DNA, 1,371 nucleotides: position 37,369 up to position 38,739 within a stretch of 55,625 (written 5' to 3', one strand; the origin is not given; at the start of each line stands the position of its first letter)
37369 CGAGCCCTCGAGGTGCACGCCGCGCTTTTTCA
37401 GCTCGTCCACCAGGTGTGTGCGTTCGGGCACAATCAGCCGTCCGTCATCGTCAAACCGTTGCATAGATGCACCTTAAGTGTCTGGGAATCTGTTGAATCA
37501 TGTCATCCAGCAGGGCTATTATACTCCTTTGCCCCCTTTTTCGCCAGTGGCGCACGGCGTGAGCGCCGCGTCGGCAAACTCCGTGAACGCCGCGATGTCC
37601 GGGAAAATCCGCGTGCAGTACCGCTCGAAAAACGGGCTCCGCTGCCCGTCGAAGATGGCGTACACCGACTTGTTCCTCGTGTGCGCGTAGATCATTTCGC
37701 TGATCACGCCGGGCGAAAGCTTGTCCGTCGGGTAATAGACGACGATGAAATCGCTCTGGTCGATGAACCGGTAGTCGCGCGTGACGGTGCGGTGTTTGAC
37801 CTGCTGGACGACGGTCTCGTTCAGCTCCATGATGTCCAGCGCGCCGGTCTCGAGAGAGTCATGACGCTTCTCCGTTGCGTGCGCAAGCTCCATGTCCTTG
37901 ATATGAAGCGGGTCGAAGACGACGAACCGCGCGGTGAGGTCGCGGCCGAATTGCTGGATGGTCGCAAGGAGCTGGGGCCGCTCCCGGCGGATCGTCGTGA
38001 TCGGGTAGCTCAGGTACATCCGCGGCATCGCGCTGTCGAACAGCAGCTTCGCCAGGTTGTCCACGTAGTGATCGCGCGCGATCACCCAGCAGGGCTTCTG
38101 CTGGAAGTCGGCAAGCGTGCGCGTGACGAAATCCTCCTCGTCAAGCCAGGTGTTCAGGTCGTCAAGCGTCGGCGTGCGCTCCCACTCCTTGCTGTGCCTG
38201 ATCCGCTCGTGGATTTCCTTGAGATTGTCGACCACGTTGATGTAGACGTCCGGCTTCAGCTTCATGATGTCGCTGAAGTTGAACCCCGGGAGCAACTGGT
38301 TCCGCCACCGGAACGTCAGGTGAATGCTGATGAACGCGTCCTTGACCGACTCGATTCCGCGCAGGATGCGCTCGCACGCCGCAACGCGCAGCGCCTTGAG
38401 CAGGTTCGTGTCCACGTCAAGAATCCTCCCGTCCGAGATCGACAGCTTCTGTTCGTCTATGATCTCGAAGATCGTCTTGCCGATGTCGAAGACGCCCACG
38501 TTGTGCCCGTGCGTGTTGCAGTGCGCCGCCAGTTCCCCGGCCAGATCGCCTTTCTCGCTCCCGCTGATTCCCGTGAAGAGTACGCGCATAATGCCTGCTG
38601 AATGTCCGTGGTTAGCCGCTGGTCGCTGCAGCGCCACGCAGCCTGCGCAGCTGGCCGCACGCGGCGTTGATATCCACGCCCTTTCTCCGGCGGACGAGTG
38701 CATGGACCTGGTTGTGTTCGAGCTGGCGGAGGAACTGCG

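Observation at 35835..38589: Uncharacterised three-gene module: two divergent paralogs (kinase-like fold fused to an N-deoxyribosyltransferase-like domain) flanking a 9-cysteine protein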

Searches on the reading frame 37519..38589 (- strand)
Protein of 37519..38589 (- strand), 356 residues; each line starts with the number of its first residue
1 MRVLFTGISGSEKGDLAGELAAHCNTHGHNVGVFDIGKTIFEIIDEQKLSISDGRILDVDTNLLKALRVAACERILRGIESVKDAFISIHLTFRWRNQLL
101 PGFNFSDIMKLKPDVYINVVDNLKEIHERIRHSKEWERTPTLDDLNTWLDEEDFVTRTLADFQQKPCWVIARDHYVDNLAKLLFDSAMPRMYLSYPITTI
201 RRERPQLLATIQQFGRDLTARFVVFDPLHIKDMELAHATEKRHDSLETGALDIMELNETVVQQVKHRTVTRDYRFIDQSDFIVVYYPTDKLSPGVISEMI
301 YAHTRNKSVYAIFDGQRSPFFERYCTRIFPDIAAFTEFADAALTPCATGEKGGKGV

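Call 3: search_protein_families(library=pfam, proteins=[window:37519-38589:-], max_evalue=1)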
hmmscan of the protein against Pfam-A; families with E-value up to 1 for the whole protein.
window:37519-38589:- (356 aa): 2 families
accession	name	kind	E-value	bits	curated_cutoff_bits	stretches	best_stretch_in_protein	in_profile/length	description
PF13207.12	AAA_17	-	2.1e-09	38.2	27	1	6-138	1-127/136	AAA domain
PF05014.21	Nuc_deoxyrib_tr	-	0.00088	19.8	28.8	1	258-316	42-100/117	Nucleoside 2-deoxyribosyltransferase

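Call 4: search_protein_families(library=ncbifam, proteins=[window:37519-38589:-], max_evalue=1)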
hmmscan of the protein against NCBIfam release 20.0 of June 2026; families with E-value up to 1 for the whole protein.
window:37519-38589:- (356 aa): 1 family
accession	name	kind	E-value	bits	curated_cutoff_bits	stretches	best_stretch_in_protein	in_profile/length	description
NF003122.0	PRK04040.1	equivalog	2.3e-05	24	155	1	2-136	4-134/189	adenylate kinase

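Call 5: find_homologous_proteins(query=window:37519-38589:-)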
Query window:37519-38589:- (356 aa): 221 proteins with E <= 0.001 among 3455 candidates; the best 120 are listed.
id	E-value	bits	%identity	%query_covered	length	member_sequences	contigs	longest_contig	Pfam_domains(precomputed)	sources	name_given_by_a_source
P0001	6.5e-241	816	100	100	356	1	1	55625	PF13207.13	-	-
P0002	4.9e-185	632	82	96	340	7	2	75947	PF13207.13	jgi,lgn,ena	-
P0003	7.1e-183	625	79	95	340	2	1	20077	PF13207.13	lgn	-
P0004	9.8e-182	622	79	96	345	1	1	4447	PF13207.13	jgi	jgi:adenylate kinase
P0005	4.5e-180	616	79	96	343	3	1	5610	PF13207.13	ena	-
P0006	1.1e-81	293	43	95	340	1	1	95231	-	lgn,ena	-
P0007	1.5e-81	292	44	95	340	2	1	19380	PF13207.13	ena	-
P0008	1.9e-81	292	44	99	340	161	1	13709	PF13207.13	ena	-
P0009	8.1e-81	290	44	96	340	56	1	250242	PF13207.13,PF05014.22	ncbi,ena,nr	ncbi:MAG: AAA family ATPase [Candidatus Poribacteria bacterium]|nr:AAA family ATPase [Candidatus Por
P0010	1.9e-80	288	43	95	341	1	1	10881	-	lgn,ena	-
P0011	4.5e-80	287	44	96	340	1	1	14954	-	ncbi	-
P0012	7.3e-80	287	41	95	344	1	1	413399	-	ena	-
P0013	1.5e-79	286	41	95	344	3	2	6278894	-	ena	-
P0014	2.3e-79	285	43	95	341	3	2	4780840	PF13207.13,PF05014.22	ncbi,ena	-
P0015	2.8e-79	285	43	96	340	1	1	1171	-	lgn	-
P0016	4.9e-79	284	43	95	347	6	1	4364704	PF05014.22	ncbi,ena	-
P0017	1.3e-78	282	42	97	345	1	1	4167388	PF13207.13,PF05014.22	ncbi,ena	-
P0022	3.8e-78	281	41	99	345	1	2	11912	PF05014.22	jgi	-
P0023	3.9e-78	281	41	99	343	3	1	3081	PF05014.22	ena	-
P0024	3.9e-78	281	42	95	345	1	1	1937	PF05014.22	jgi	jgi:nucleoside 2-deoxyribosyltransferase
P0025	4.1e-78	281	42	95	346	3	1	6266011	PF05014.22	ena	-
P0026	6.1e-78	280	41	95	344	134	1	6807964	PF05014.22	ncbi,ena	-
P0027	1.0e-77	280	42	95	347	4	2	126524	PF13207.13,PF05014.22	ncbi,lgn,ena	-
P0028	1.4e-77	279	41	99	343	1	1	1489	PF05014.22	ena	-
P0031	3.0e-77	278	41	95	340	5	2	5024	PF05014.22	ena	-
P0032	6.2e-77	277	40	95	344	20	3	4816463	PF05014.22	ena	-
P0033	6.2e-77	277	41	97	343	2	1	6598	PF13207.13,PF05014.22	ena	-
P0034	1.2e-76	276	41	96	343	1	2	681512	PF13207.13,PF05014.22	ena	-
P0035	1.4e-76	276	43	92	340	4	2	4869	PF05014.22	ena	-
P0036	1.9e-76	275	42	92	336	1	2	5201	PF05014.22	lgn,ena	-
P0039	5.9e-76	274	41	97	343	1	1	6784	PF13207.13,PF05014.22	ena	-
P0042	1.3e-75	273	42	92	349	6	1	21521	PF05014.22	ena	-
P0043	2.6e-75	272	43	92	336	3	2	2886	PF05014.22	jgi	-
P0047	8.9e-75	270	41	95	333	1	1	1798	PF05014.22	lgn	-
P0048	1.3e-74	269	42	92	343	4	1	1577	PF05014.22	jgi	-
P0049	2.8e-74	268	41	95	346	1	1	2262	PF05014.22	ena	-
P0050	3.4e-74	268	42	95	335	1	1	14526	PF05014.22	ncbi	-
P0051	3.8e-74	268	41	95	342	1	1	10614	PF05014.22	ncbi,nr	ncbi:MAG: hypothetical protein O7E52_17230 [Candidatus Poribacteria bacterium]|nr:hypothetical prote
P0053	4.0e-74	268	42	95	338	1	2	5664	PF05014.22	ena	-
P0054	4.3e-74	268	40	95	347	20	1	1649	PF05014.22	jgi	jgi:adenylate kinase/nucleoside 2-deoxyribosyltransferase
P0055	7.7e-74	267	41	95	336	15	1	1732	PF05014.22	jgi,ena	-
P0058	2.4e-73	265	40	95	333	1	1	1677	PF05014.22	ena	-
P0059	6.5e-73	264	41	92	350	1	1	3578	PF13207.13,PF05014.22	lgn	-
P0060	7.3e-73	264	40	95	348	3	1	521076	PF05014.22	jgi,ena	jgi:adenylate kinase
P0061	7.5e-73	264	41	92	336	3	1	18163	PF05014.22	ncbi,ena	-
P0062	8.2e-73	263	40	95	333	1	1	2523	PF05014.22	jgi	-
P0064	1.1e-72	263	40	95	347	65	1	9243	PF05014.22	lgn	-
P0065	1.1e-72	263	39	90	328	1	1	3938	PF05014.22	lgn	-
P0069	3.4e-72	261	40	95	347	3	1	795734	PF05014.22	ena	-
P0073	4.5e-72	261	39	96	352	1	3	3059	PF05014.22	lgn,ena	-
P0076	6.2e-72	261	41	89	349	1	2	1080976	PF13207.13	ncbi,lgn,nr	ncbi:MAG: AAA family ATPase [Sphingobacteriales bacterium]|nr:AAA family ATPase [Sphingobacteriales 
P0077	7.0e-72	260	40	95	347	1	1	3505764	PF05014.22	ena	-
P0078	8.3e-72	260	42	91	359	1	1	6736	PF13207.13,PF05014.22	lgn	-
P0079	8.9e-72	260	40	95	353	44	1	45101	PF05014.22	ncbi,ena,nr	ncbi:MAG: hypothetical protein OXP71_08185 [Candidatus Poribacteria bacterium]|nr:hypothetical prote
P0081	1.0e-71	260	40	95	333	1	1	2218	PF05014.22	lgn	-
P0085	3.2e-71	258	42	91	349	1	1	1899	PF05014.22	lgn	-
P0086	3.7e-71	258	40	95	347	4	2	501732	PF05014.22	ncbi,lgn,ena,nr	ncbi:MAG: hypothetical protein OXN17_20630 [Candidatus Poribacteria bacterium]|nr:hypothetical prote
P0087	3.8e-71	258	40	89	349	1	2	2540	PF05014.22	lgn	-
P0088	4.5e-71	258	40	95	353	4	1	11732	PF05014.22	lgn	-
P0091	6.4e-71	257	41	95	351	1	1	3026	PF05014.22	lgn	-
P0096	1.6e-70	256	39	95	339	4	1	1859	PF05014.22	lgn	-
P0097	1.8e-70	256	40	92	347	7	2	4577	PF05014.22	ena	-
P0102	1.1e-69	253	40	95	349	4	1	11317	PF05014.22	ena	-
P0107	3.8e-69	251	40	90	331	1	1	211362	PF05014.22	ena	-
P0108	6.2e-69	251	40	90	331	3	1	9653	PF05014.22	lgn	-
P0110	6.9e-68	247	40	90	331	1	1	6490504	PF05014.22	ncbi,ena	-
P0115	1.5e-67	246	40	94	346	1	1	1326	PF05014.22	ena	-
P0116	2.1e-67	246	40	94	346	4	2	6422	PF05014.22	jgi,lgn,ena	-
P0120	5.2e-67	244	42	86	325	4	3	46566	PF05014.22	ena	-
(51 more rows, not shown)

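Call 6: search_protein_families(library=padloc, proteins=[window:37519-38589:-], max_evalue=1)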
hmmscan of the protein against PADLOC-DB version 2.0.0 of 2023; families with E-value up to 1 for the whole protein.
window:37519-38589:- (356 aa): 0 families

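Call 7: search_solved_structures(query=window:37519-38589:-, max_evalue=10)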
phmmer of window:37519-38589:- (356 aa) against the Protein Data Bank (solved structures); distinct sequences matched with E-value up to 10: 5.
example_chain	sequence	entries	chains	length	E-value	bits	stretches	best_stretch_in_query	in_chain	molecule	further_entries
1ki9_A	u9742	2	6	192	0.0029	19.8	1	3-133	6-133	adenylate kinase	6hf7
3h86_B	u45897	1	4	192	0.0083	18.3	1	5-158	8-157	Adenylate kinase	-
1kht_A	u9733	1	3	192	0.013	17.6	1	4-159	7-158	adenylate kinase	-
6pjw_A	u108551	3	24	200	0.14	14.3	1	4-159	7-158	Adenylate kinase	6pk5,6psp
9cm0_0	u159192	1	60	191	0.87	11.7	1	65-141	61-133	Novel designed icosahedral nanoparticle I3-A7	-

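Call 8: find_encoding_contigs(protein=P0009, flank=8000, max_places=3)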
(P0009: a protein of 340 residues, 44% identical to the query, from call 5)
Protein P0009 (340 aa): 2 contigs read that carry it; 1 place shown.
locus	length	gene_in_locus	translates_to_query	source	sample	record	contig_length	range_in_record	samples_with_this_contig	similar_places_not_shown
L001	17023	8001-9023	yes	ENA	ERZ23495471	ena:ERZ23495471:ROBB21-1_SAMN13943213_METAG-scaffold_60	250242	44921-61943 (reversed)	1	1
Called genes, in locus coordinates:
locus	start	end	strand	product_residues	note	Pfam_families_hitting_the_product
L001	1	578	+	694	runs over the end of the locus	-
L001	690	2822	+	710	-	-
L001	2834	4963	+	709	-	-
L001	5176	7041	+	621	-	PF01343:Peptidase_S49, PF25145:NfeD1b_N (weak), PF01343:Peptidase_S49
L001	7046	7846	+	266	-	PF05721:PhyH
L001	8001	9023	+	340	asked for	PF13207:AAA_17 (weak), PF05014:Nuc_deoxyrib_tr (faint)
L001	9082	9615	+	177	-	-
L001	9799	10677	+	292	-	PF18030:Rimk_N, PF14397:ATPgrasp_ST (faint), PF02655:ATP-grasp_3, PF08443:RimK, PF02955:GSH-S_ATP, PF07478:Dala_Dala_lig_C (weak)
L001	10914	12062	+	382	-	PF13439:Glyco_transf_4, PF13579:Glyco_trans_4_4, PF13477:Glyco_trans_4_2 (weak), PF20706:GT4-conflict, PF00534:Glycos_transf_1, PF13692:Glyco_trans_1_4, PF13524:Glyco_trans_1_2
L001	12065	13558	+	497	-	PF01232:Mannitol_dh, PF08125:Mannitol_dh_C (weak)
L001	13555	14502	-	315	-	PF01408:GFO_IDH_MocA, PF22725:GFO_IDH_MocA_C3, PF02894:GFO_IDH_MocA_C (weak)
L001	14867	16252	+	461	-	PF07690:MFS_1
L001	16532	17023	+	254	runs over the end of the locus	PF13385:Laminin_G_3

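Call 9: find_encoding_contigs(protein=P0026, flank=8000, max_places=3)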
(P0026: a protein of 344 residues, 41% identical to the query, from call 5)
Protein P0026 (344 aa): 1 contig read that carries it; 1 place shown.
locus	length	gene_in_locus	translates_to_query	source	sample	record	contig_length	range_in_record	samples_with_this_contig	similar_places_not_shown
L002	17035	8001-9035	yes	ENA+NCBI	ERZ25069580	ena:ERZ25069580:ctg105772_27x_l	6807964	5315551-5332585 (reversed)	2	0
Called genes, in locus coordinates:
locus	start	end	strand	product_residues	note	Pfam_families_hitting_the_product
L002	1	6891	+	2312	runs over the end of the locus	PF13585:CHU_C (faint), PF13750:Big_3_3 (faint), PF12245:Big_3_2 (faint), PF13860:FlgD_ig (faint), PF19077:Big_13 (faint), PF04234:CopC (faint), PF20164:GspA_SrpA_N (faint), PF13205:Big_5 (weak), +5 more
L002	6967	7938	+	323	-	PF03349:Toluene_X (faint), PF03687:UPF0164 (weak)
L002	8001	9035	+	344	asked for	PF05014:Nuc_deoxyrib_tr (faint)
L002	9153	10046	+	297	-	PF18030:Rimk_N, PF14397:ATPgrasp_ST (faint), PF02655:ATP-grasp_3, PF08443:RimK, PF02955:GSH-S_ATP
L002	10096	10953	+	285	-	PF04909:Amidohydro_2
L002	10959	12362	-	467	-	PF00884:Sulfatase, PF01663:Phosphodiest (faint), PF16347:SGSH_C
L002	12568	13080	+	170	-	PF01740:STAS, PF13466:STAS_2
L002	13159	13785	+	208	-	PF00485:PRK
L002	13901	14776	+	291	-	PF05721:PhyH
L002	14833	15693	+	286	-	PF05721:PhyH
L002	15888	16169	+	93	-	-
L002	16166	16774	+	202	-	PF02545:Maf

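Call 10: find_encoding_contigs(protein=P0076, flank=8000, max_places=3)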
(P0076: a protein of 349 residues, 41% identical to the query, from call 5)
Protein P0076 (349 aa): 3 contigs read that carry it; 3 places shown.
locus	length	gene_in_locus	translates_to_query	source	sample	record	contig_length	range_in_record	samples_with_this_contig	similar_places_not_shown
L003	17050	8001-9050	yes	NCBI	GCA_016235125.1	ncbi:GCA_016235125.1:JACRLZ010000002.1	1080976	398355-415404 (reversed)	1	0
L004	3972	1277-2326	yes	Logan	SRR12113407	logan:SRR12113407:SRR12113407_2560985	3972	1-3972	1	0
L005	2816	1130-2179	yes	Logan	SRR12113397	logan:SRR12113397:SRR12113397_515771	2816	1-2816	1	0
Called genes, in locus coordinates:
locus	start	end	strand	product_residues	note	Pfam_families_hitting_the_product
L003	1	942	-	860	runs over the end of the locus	PF13620:CarboxypepD_reg (faint), PF13715:CarbopepD_reg_2, PF07715:Plug (faint)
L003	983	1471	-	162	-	PF00578:AhpC-TSA, PF08534:Redoxin, PF00255:GSHPx (weak), PF00085:Thioredoxin, PF13098:Thioredoxin_2, PF13905:Thioredoxin_8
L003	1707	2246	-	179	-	-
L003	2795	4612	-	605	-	PF14121:Porin_10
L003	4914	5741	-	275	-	PF01048:PNP_UDP_1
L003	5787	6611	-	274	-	-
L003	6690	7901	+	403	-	PF08442:ATP-grasp_2, PF13549:ATP-grasp_5 (faint), PF24948:Citrate_synth_N, PF00549:Ligase_CoA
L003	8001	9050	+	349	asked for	PF13207:AAA_17 (weak)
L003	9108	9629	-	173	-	PF11138:DUF2911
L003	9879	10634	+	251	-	-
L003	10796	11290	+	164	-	PF13302:Acetyltransf_3, PF00583:Acetyltransf_1, PF13673:Acetyltransf_10, PF13508:Acetyltransf_7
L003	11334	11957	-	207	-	PF10263:SprT-like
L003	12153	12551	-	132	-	-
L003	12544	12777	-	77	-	PF09527:ATPase_gene1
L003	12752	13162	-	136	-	PF04519:Bactofilin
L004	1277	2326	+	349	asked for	PF13207:AAA_17 (weak)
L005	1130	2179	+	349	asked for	PF13207:AAA_17 (weak)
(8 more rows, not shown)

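Call 25: search_solved_structures(query=A2, max_evalue=10, show_alignments=4)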
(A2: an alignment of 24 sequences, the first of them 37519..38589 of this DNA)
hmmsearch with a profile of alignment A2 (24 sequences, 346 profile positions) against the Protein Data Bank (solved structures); distinct sequences matched with E-value up to 10: 12.
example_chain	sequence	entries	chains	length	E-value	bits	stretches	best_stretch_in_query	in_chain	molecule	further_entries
6pjw_A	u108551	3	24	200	1.8e-08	36.9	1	3-158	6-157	Adenylate kinase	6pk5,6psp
3h86_B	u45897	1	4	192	2e-08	36.8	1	3-158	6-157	Adenylate kinase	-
1ki9_A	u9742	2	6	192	4.4e-08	35.6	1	3-130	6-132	adenylate kinase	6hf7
6ln3_A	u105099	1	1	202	5.2e-07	32.1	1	3-133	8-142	Adenylate kinase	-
1kht_A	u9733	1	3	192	9.4e-06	28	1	3-134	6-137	adenylate kinase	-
1nks_A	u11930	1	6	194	0.0023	20.1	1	4-133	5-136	ADENYLATE KINASE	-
7owe_E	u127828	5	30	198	0.025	16.7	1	1-134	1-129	Adenylate kinase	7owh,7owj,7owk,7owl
9r72_B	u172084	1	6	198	0.044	15.9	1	1-134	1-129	Adenylate kinase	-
2fjc_A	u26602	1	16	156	0.4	12.8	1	70-132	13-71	Antigen TpF1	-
1p1l_A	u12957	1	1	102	0.86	11.7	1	75-151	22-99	Periplasmic divalent cation tolerance protein CUTA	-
1jpc_A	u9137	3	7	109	1.2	11.3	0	272-294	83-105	AGGLUTININ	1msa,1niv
7o62_A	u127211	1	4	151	1.9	10.5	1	272-345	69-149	Chains: A,B,C,D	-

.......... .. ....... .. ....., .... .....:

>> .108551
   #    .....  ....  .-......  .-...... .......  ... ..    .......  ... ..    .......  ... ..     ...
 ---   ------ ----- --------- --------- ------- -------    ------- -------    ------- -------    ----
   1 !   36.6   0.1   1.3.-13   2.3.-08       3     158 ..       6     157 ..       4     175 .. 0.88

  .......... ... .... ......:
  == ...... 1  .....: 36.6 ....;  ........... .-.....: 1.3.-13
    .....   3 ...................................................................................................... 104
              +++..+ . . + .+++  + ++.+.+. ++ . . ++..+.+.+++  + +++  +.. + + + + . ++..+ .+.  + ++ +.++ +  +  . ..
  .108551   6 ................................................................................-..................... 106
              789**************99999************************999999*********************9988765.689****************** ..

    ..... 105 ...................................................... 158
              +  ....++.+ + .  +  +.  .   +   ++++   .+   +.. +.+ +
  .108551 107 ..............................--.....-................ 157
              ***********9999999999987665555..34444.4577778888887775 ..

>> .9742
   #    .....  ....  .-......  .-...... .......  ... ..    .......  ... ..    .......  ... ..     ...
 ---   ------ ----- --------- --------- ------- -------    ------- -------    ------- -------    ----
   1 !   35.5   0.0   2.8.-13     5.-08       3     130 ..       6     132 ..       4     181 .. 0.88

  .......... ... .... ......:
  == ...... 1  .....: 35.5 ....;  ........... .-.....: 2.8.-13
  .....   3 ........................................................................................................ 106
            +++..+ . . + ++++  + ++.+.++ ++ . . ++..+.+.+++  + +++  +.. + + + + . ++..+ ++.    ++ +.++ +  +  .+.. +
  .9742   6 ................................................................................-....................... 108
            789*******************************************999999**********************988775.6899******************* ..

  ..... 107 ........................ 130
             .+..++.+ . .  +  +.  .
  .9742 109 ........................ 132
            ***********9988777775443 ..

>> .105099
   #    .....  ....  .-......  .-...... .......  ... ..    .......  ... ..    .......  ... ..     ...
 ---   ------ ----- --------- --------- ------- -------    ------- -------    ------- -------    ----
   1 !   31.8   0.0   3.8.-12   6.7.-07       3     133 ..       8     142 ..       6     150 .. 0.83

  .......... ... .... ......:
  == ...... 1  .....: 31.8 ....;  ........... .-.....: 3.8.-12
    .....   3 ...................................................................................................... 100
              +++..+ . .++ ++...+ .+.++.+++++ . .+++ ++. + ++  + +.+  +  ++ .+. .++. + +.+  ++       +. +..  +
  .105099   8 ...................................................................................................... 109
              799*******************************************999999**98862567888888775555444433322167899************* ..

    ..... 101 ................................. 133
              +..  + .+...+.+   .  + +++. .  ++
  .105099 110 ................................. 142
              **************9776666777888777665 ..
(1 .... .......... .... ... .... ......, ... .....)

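Call 33: search_protein_families(library=ncbifam, proteins=[L001:9082-9615:+, L001:9799-10677:+], max_evalue=0.001)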
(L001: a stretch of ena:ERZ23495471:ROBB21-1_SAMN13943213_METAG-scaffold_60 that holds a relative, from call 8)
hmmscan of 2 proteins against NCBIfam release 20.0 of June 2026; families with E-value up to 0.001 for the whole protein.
L001:9082-9615:+ (177 aa): 0 families

L001:9799-10677:+ (292 aa): 24 families
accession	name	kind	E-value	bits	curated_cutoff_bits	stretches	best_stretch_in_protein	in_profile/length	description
NF007764.0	PRK10446.1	equivalog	2.9e-72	243.5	331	1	1-291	1-291/300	30S ribosomal protein S6--L-glutamate ligase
TIGR00768.1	rimK_fam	subfamily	2e-70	237.3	143.4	1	2-286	1-276/276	RimK family alpha-L-glutamate ligase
NF040720.1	MptN_Meth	equivalog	1.4e-46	158.9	350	1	2-286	1-290/291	tetrahydromethanopterin:alpha-L-glutamate ligase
TIGR02144.1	LysX_arch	equivalog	8.4e-44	149.7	275.6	1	51-290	41-279/281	lysine biosynthesis protein LysX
TIGR04356.1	grasp_GAK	hypoth_equivalog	3e-25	88.9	300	1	3-287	2-284/287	GAK system ATP-grasp enzyme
NF003573.0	PRK05246.1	equivalog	2.1e-20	72.8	272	1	84-289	109-312/316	glutathione synthase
NF009110.0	PRK12458.1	subfamily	1.2e-19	70.6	408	1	84-286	120-327/349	glutathione synthetase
TIGR01380.1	glut_syn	equivalog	8.9e-19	67.6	299.05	1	83-287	107-309/312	glutathione synthase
TIGR04443.1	F420_CofF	equivalog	1.9e-18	66.5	300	1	72-289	65-281/283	coenzyme gamma-F420-2:alpha-L-glutamate ligase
TIGR02068.2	cya_phycin_syn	equivalog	8.5e-17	60.4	850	1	96-206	210-317/862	cyanophycin synthetase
NF010623.0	PRK14016.1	subfamily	9e-14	50.6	877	1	95-205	208-317/871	cyanophycin synthetase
TIGR04187.1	GRASP_SAV_5884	subfamily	4.2e-12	45.9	350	1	87-283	111-308/312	ATP-grasp ribosomal peptide maturase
NF009402.0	PRK12767.1-1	equivalog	2.7e-10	39.6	218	1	86-184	102-197/329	carbamoyl phosphate synthase-like protein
NF038074.1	fam_STM4014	hypoth_equivalog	1.3e-08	34.6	175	1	83-158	100-178/349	STM4014 family protein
NF002378.0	PRK01372.1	subfamily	2.6e-08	32.9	243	1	95-269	96-275/305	D-alanine--D-alanine ligase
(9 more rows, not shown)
